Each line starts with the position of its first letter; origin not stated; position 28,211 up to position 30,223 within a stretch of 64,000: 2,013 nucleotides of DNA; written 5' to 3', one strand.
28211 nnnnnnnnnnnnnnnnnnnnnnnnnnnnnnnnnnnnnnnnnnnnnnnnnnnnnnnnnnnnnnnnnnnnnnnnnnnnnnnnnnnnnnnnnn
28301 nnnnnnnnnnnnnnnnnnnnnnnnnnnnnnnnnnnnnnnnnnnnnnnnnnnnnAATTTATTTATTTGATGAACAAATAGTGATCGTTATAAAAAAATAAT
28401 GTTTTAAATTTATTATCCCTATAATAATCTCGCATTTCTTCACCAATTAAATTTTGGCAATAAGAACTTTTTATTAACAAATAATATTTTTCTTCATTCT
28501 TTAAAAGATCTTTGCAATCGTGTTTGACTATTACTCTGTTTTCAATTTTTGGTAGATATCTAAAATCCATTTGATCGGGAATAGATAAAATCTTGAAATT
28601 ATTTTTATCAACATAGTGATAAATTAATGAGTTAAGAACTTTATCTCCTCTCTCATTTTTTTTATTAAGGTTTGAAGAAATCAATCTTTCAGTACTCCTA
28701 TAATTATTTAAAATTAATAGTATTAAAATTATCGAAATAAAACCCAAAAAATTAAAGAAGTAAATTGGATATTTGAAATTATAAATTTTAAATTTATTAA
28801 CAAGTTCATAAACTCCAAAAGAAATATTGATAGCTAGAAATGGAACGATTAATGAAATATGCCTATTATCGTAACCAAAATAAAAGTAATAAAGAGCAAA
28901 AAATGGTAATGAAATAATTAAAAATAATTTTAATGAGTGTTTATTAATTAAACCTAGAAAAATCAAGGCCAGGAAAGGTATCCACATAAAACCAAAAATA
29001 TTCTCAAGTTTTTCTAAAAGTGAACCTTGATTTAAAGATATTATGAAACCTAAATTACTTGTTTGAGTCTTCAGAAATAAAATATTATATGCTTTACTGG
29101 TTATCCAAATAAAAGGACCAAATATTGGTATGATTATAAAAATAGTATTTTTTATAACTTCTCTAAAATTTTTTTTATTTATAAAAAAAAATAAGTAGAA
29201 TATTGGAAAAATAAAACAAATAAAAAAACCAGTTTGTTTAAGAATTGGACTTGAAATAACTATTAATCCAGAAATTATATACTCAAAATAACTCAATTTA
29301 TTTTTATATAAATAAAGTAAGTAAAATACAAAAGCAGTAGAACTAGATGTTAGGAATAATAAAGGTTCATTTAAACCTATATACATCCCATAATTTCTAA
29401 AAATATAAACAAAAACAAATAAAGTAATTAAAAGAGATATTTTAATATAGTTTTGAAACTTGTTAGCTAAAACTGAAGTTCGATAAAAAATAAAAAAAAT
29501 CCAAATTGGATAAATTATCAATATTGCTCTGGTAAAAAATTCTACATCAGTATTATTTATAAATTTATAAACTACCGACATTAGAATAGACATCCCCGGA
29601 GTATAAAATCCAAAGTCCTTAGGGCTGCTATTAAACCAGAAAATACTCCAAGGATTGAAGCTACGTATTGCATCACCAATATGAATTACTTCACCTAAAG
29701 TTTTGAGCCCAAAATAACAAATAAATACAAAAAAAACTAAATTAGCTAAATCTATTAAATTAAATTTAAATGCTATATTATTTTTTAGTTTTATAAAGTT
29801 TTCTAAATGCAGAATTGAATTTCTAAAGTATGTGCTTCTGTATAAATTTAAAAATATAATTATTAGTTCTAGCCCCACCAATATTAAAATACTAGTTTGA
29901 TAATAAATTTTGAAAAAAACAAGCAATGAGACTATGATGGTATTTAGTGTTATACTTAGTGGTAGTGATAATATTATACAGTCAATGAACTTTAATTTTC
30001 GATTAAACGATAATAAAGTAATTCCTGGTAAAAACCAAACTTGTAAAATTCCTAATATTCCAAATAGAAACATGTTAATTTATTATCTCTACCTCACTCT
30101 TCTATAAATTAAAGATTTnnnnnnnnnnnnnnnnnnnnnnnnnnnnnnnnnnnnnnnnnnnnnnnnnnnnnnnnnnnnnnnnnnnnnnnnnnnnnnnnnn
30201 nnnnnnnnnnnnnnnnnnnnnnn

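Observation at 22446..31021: Candidate lipid-linked amino-sugar decoration system (GT2 + PIG-L + GT-C + AlkP + ATP-grasp + 2 FkbM + SDR)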

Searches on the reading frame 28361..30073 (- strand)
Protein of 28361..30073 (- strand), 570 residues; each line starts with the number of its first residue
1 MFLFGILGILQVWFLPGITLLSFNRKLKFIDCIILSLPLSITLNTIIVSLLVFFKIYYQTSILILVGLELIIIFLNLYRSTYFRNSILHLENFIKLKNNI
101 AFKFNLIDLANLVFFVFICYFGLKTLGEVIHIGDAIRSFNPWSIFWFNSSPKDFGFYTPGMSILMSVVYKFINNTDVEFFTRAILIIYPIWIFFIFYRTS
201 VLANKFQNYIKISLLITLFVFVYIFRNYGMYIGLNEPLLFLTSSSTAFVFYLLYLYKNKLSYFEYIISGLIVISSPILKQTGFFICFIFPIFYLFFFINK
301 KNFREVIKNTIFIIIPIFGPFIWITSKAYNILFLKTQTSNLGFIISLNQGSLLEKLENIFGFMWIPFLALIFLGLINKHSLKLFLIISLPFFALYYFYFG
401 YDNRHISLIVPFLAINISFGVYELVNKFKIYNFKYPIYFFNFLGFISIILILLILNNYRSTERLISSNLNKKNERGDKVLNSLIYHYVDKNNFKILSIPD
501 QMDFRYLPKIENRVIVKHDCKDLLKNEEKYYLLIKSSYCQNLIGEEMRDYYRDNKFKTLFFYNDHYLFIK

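Call 3: search_protein_families(library=pfam, proteins=[window:28361-30073:-], max_evalue=0.01)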
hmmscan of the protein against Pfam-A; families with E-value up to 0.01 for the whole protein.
window:28361-30073:- (570 aa): 0 families

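Call 5: search_protein_families(library=ncbifam, proteins=[window:28361-30073:-], max_evalue=0.1)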
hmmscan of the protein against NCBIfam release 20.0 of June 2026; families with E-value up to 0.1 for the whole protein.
window:28361-30073:- (570 aa): 0 families

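Call 8: search_solved_structures(query=window:28361-30073:-, max_evalue=10)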
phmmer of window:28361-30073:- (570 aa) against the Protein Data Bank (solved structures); distinct sequences matched with E-value up to 10: 5.
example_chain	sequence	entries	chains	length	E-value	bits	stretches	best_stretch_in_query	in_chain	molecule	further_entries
2vq7_A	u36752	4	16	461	1.2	11.2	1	497-550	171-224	FLAVIN-CONTAINING MONOOXYGENASE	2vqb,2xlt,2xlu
2xlp_A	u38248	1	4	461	1.2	11.2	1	497-550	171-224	FLAVIN-CONTAINING MONOOXYGENASE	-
2xls_A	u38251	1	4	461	1.2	11.2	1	497-550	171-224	FLAVIN-CONTAINING MONOOXYGENASE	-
2xlr_A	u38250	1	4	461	1.2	11.2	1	497-550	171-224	FLAVIN-CONTAINING MONOOXYGENASE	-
2xve_A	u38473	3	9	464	1.5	10.9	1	497-550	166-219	FLAVIN-CONTAINING MONOOXYGENASE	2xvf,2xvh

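Call 10: find_homologous_proteins(query=window:28361-30073:-, max_evalue=0.001)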
Query window:28361-30073:- (570 aa): 21 proteins with E <= 0.001 among 8000 candidates.
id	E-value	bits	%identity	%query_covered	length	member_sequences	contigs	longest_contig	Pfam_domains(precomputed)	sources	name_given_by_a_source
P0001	0.0e+0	1219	100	100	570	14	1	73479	-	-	-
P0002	0.0e+0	1100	89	100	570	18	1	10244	-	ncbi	-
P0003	0.0e+0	1099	89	100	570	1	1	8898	-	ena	-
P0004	0.0e+0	1099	89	100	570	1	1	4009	-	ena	-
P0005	0.0e+0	1098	89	100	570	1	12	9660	-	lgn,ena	-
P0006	0.0e+0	1097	89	100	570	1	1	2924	-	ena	-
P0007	0.0e+0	1096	89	100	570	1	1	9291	-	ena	-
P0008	4.0e-191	655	89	60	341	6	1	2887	-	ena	-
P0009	7.0e-172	592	51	100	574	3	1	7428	-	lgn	-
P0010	1.1e-164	568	49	100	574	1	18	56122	-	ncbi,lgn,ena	-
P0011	1.4e-164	567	49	100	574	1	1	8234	-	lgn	-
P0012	1.5e-161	557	49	100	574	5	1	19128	-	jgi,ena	-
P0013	7.6e-161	555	50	95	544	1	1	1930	-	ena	-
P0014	6.0e-149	516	47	100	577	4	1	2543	-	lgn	-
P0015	1.8e-126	442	44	97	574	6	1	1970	-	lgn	-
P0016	6.1e-110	387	39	97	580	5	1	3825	-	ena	-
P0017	7.5e-56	208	31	100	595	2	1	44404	-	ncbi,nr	ncbi:hypothetical protein N8963_02485 [Candidatus Pelagibacter sp.]|nr:hypothetical protein [Candida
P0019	3.3e-26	111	28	75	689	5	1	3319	PF20176.4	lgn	-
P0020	8.8e-11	60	20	99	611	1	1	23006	-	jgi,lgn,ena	-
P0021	2.2e-5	42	21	72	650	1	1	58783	-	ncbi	-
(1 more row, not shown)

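Call 12: search_protein_families(library=pfam, proteins=[P0017, P0019, P0020, P0021, P0010, P0016], max_evalue=1)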
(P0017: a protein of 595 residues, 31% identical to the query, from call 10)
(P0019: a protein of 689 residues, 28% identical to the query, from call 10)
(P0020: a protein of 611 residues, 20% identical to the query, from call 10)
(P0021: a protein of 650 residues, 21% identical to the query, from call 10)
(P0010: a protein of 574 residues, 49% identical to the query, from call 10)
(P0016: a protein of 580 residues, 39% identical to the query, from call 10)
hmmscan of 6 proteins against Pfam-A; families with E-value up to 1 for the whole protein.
P0017 (595 aa): 0 families

P0019 (689 aa): 1 family
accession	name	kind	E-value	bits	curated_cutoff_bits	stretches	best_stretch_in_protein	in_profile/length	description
PF20176.3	DUF6541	-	1.7e-05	23.8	29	1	12-387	3-398/646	Family of unknown function (DUF6541)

P0020 (611 aa): 0 families

P0021 (650 aa): 2 families
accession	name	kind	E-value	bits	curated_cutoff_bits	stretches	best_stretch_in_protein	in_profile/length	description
PF06024.17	Orf78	-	0.08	13.7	29.4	1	122-170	35-85/101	Orf78 (ac78)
PF09176.16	Mpt_N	-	0.18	12.4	27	1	300-332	17-49/81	Methylene-tetrahydromethanopterin dehydrogenase, N-terminal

P0010 (574 aa): 1 family
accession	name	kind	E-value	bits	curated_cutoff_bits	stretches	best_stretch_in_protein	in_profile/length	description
PF11182.14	AlgF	-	0.093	12.6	34.4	1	487-559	44-116/179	Alginate O-acetyl transferase AlgF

P0016 (580 aa): 0 families

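Call 18: find_encoding_contigs(protein=P0010, flank=10000, max_places=3)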
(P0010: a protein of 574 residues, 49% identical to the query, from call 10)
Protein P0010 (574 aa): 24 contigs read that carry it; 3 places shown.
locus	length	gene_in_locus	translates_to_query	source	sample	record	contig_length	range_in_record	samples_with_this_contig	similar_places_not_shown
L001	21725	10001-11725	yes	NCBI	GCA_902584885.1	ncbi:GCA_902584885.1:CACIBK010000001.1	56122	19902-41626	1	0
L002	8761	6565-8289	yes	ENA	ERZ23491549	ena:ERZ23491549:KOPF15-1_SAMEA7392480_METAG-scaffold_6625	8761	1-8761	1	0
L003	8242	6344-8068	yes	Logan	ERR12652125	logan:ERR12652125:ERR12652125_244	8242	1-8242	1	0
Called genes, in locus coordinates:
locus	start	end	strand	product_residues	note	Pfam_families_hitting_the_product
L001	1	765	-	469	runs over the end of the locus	PF00089:Trypsin, PF04495:GRASP55_65 (faint), PF13365:Trypsin_2, PF00595:PDZ, PF13180:PDZ_2, PF17820:PDZ_6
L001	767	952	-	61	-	PF09838:DUF2065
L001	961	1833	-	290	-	PF01145:Band_7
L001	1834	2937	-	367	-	PF12221:HflK_N (weak), PF01145:Band_7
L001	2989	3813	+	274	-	PF00142:Fer4_NifH (weak), PF01656:CbiA, PF02374:ArsA_ATPase (faint), PF09140:MipZ, PF10609:ParA, PF13614:AAA_31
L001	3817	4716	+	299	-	PF01073:3Beta_HSD (faint), PF01370:Epimerase (faint)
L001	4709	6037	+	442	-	-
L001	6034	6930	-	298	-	PF05721:PhyH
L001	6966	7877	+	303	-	PF01370:Epimerase (weak)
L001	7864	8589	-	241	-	PF00535:Glycos_transf_2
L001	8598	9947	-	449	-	PF13483:Lactamase_B_3 (weak)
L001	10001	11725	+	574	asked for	-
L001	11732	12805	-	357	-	PF02511:Thy1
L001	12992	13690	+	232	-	PF08241:Methyltransf_11 (weak)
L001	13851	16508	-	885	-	PF01326:PPDK_N, PF00391:PEP-utilizers, PF02896:PEP-utilizers_C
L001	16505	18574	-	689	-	PF02092:tRNA_synt_2f, PF05746:DALR_1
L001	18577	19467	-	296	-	PF02091:tRNA-synt_2e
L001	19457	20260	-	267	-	PF01972:SDH_protease (weak), PF00574:CLP_protease (faint), PF25145:NfeD1b_N (faint), PF01343:Peptidase_S49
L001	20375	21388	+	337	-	PF00348:polyprenyl_synt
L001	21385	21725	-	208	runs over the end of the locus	PF12766:Pyridox_oxase_2, PF01243:PNPOx_N, PF10590:PNP_phzG_C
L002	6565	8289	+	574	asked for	-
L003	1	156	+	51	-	?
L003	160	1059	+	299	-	PF01073:3Beta_HSD (faint), PF01370:Epimerase (faint)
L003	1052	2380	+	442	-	-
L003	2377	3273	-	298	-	PF05721:PhyH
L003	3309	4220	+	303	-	PF01370:Epimerase (weak)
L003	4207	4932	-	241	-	PF00535:Glycos_transf_2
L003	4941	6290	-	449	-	PF13483:Lactamase_B_3 (weak)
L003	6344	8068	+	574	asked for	-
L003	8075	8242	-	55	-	?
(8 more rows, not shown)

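Call 19: find_encoding_contigs(protein=P0017, flank=10000, max_places=3)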
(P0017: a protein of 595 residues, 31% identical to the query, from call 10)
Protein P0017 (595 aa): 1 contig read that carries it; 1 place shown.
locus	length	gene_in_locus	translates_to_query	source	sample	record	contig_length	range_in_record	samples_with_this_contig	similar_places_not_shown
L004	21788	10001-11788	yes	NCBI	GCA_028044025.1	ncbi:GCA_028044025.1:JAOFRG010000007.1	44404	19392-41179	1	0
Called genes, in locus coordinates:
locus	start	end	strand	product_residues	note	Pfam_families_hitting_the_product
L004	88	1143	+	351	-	PF07478:Dala_Dala_lig_C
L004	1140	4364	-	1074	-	PF25596:CPSase_L_D1, PF02786:CPSase_L_D2, PF02787:CPSase_L_D3, PF25596:CPSase_L_D1, PF02222:ATP-grasp, PF02655:ATP-grasp_3, PF02786:CPSase_L_D2, PF07478:Dala_Dala_lig_C, +3 more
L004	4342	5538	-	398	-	PF00988:CPSase_sm_chain, PF00117:GATase, PF07722:Peptidase_C26 (weak)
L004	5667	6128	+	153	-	PF09424:YqeY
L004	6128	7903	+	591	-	PF01807:Zn_ribbon_DnaG, PF08275:DNAG_N, PF01751:Toprim, PF13662:Toprim_4, PF13155:Toprim_2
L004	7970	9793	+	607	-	PF03979:Sigma70_r1_1, PF00140:Sigma70_r1_2, PF04546:Sigma70_ner, PF04542:Sigma70_r2, PF04539:Sigma70_r3, PF04545:Sigma70_r4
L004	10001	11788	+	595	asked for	-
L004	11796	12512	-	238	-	PF00535:Glycos_transf_2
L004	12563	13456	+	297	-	PF13489:Methyltransf_23, PF07021:MetW (faint), PF13847:Methyltransf_31 (weak), PF08241:Methyltransf_11, PF08242:Methyltransf_12, PF13649:Methyltransf_25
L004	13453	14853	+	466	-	PF13450:NAD_binding_8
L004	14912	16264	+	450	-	-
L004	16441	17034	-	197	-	PF05494:MlaC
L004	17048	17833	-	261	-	PF04333:MlaA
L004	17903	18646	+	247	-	PF01510:Amidase_2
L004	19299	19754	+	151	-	PF02381:MraZ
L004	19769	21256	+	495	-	PF00091:Tubulin, PF12327:FtsZ_C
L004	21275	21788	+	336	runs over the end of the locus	PF01795:Methyltransf_5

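Call 20: predict_structure(alignment_id=A1)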
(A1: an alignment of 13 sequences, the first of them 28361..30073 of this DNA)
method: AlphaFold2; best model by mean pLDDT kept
length: 570 residues; sequences in the alignment: 13
mean_pLDDT: 75.4   pTM: 0.72
mean pLDDT of the five models: 75.4, 69.6, 68.0, 66.4, 65.9
residues with pLDDT >= 90: 81; 70-90: 305; 50-70: 147; < 50: 37
segments of 3 or more residues with pLDDT < 50: 130-139, 155-160, 180-183, 229-232, 459-467
pLDDT, mean of each block of 10 residues (from residue 1): 67 86 83 90 82 80 87 85 70 66 74 80 58 41 62 49 59 53 61 91 87 89 63 68 92 86 91 83 87 84 86 89 76 59 59 77 83 88 89 76 78 90 78 57 64 53 47 65 86 81 65 79 80 85 78 89 89
secondary structure, 60 per line:
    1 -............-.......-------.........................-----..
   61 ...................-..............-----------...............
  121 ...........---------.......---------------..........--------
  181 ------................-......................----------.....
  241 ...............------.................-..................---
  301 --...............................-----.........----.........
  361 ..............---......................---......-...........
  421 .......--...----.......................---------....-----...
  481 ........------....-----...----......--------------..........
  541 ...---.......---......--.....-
elements in order: H2-13 H15-21 H29-53 H59-79 H81-94 H106-131 H141-147 H163-172 H187-202 H204-225 H236-255 H262-278 H280-297 H303-333 H339-347 H352-374 H378-399 H403-408 H410-427 H437-459 H469-472 H478-488 E495-498 E514-516 E531-535 H536-543 H547-553 E557-562 E565-569

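Call 24: fold_search(model_id=the predicted structure, library=pdb)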
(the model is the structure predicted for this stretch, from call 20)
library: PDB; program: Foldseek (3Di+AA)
matches with E <= 10: 114; with E <= 0.001: 2
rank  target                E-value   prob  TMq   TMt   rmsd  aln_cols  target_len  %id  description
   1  7oci_F                6.6e-04  1.00  0.39  0.36  13.0       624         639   11  Cryo-EM structure of yeast Ost6p containing oligosaccharyltransferase complex (released 2022-02-16)
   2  3rce_A                1.0e-03  1.00  0.36  0.31  10.8       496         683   14  Bacterial oligosaccharyltransferase PglB (released 2011-06-15)
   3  6gxc_A                1.1e-03  1.00  0.39  0.32  10.8       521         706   13  Bacterial oligosaccharyltransferase PglB in complex with an inhibitory peptide and a reactive lipid-linked oligosaccha (released 2018-11-14)
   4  6ftg_5                1.4e-03  1.00  0.37  0.34  12.8       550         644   12  Subtomogram average of OST-containing ribosome-translocon complexes from canine rough microsomal membranes (released 2018-03-21)
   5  5ogl_A                2.6e-03  1.00  0.39  0.32  10.7       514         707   12  Structure of bacterial oligosaccharyltransferase PglB in complex with an acceptor peptide and an lipid-linked oligosac (released 2017-10-25)
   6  7e9s_A                3.7e-03  1.00  0.38  0.27  13.6       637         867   12  Archaeal oligosaccharyltransferase AglB from Archaeoglobus fulgidus in complex with an inhibitory peptide and a dolich (released 2021-09-08)
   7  8b6l_I                4.3e-03  1.00  0.38  0.33  10.8       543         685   14  Subtomogram average of the human Sec61-TRAP-OSTA-translocon (released 2022-12-07)
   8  9n9j_I                4.5e-03  1.00  0.36  0.31  11.8       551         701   12  Structure of a GRP94 folding intermediate engaged with a CCDC134- and FKBP11-bound secretory translocon (released 2025-11-19)
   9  3wak                  1.2e-02  1.00  0.36  0.26  13.2       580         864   14  Crystal structure of the Archaeoglobus fulgidus oligosaccharyltransferase (O29867_ARCFU) in the apo form (released 2013-10-30)
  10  6c26_A                2.2e-02  1.00  0.36  0.32  14.4       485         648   15  The Cryo-EM structure of a eukaryotic oligosaccharyl transferase complex (released 2018-01-31)
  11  6p25_B                2.2e-01  0.98  0.24  0.21   9.5       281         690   13  Structure of S. cerevisiae protein O-mannosyltransferase Pmt1-Pmt2 complex bound to the sugar donor and a peptide acce (released 2019-07-10)
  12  7bvc_B                2.5e-01  0.96  0.34  0.20  10.1       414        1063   10  Cryo-EM structure of Mycobacterium smegmatis arabinosyltransferase EmbA-EmbB-AcpM2 in complex with ethambutol (released 2020-04-29)
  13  7bvf_A                2.6e-01  0.95  0.33  0.19  10.7       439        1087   10  Cryo-EM structure of Mycobacterium tuberculosis arabinosyltransferase EmbA-EmbB-AcpM2 in complex with ethambutol (released 2020-04-29)
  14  9i5k_A                2.7e-01  0.96  0.31  0.35  12.6       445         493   10  Structure of the Chaetomium thermophilum Pmt4 homodimer (C2 symmetry) (released 2025-12-24)
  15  9e61_A                2.9e-01  0.97  0.26  0.22   9.0       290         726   11  Cryo-EM structure of Saccharomyces cerevisiae Pmt4 apo form (released 2025-10-15)
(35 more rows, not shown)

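Call 27: find_related_loci(query=A1, collection=genome_contigs, flank=10000)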
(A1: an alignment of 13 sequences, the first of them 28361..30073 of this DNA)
Query A1 (570 aa) in genome_contigs; peptide patterns used: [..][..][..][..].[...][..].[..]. (x = any residue, [..] = any of these).
57 stretches matched a pattern; 4 encode a relative of the query (tblastn E <= 1e-3); 4 distinct loci.
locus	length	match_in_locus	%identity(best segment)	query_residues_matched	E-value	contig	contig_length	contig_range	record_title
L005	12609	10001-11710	89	1-570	0e+0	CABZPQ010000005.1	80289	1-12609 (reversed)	MAG: uncultured Pelagibacteraceae bacterium isolate AG-896-G07 genome assembly, contig: AG-896-G07_NODE_5, whole genome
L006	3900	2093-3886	19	1-561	3e-16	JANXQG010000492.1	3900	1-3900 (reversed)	MAG: Planctomycetota bacterium isolate GL140_4_concoct_346_sub GL140_4_k141_1572283, whole genome shotgun sequence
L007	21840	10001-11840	28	1-568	2e-11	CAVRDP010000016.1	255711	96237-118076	MAG: uncultured Planctomycetia bacterium isolate MFD01231.bin.2.30 genome assembly, contig: contig_12774, whole genome s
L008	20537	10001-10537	26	1-177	7e-9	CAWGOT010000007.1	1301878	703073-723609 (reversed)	MAG: uncultured Planctomycetia bacterium isolate MFD05580.bin.2.48 genome assembly, contig: contig_27431, whole genome s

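Call 36: search_protein_families(library=pfam, proteins=[L003:4944-6290:-, L001:6037-6930:-, L004:14912-16264:+, L004:13453-14853:+], max_evalue=0.1)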
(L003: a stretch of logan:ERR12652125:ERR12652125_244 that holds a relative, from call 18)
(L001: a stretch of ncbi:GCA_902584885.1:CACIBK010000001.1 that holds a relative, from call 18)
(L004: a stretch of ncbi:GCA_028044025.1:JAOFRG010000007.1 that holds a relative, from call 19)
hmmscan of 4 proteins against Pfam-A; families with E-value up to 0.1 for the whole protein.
L003:4944-6290:- (449 aa): 1 family
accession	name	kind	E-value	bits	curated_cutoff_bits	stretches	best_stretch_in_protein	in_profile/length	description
PF13483.12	Lactamase_B_3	-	8.7e-06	26.2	24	1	5-84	2-65/160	Beta-lactamase superfamily domain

L001:6037-6930:- (298 aa): 2 families
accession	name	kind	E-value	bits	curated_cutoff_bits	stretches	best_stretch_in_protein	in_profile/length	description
PF05721.19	PhyH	-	5.1e-25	89.5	22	1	47-201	54-212/213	Phytanoyl-CoA dioxygenase (PhyH)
PF13759.12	2OG-FeII_Oxy_5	-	0.00027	21.7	27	1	160-204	55-99/101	Putative 2OG-Fe(II) oxygenase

L004:14912-16264:+ (450 aa): 2 families
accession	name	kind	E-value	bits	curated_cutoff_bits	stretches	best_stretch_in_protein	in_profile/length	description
PF13483.12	Lactamase_B_3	-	0.00063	20.2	24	1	4-72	2-53/160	Beta-lactamase superfamily domain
PF12706.13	Lactamase_B_2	-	0.022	14.8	27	1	23-69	3-44/200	Beta-lactamase superfamily domain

L004:13453-14853:+ (466 aa): 5 families
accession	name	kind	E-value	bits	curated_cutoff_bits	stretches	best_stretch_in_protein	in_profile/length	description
PF13450.12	NAD_binding_8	-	1.2e-08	35.5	21.9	1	4-61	1-56/68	NAD(P)-binding Rossmann-like domain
PF01593.30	Amino_oxidase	-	4e-05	23.5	19.8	1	197-373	192-365/443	Flavin containing amine oxidoreductase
PF13738.12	Pyr_redox_3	-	0.0025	17.6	30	1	4-35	2-32/305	Pyridine nucleotide-disulphide oxidoreductase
PF01266.30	DAO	-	0.021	14.8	27.9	1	3-38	3-37/353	FAD dependent oxidoreductase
PF12831.13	FAD_oxidored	-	0.037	13.7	27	0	3-41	3-40/416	FAD dependent oxidoreductase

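Call 38: search_solved_structures(query=A1, max_evalue=10, show_alignments=2)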
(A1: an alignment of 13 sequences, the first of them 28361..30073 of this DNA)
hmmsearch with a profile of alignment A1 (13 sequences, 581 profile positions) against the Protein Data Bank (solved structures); distinct sequences matched with E-value up to 10: 0.

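Call 97: find_related_loci(query=A1, collection=viral_contigs, flank=6000)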
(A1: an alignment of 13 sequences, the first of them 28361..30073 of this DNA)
Query A1 (570 aa) in viral_contigs; peptide patterns used: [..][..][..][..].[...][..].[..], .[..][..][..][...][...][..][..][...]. (x = any residue, [..] = any of these).
236 stretches matched a pattern, but none encodes a relative of the query by tblastn (E <= 1e-3).
